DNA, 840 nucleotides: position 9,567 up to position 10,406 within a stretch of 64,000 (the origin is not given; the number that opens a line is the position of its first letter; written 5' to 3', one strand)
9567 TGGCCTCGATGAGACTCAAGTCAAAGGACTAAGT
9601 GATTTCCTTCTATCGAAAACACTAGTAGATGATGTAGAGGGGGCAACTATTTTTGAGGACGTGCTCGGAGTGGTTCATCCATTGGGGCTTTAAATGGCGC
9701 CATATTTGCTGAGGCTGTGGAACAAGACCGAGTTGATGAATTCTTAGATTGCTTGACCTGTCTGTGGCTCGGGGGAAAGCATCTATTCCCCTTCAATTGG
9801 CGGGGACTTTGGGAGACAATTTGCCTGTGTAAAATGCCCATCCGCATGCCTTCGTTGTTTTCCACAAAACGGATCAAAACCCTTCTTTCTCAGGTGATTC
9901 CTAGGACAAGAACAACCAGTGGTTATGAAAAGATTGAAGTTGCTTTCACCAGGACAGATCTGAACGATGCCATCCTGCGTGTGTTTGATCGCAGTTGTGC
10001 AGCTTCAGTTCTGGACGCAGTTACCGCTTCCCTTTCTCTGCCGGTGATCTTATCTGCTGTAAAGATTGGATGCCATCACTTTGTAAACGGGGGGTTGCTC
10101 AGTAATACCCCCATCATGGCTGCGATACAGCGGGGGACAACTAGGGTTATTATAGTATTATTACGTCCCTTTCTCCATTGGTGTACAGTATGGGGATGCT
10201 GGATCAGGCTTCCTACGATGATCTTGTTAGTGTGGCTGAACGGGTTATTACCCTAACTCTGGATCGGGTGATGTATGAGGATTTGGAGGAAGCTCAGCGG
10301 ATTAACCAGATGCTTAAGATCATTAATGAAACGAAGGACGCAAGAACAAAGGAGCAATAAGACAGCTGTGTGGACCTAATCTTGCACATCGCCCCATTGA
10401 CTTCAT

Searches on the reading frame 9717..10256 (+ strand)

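Call 36: search_protein_families(library=pfam, proteins=[window:9717-10256:+], max_evalue=0.00001)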
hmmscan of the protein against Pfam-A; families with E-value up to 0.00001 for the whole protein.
window:9717-10256:+ (179 aa): 1 family
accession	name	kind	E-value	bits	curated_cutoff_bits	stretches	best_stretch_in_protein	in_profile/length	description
PF01734.28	Patatin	-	1.3e-10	42.3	27.7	1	44-137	86-191/191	Patatin-like phospholipase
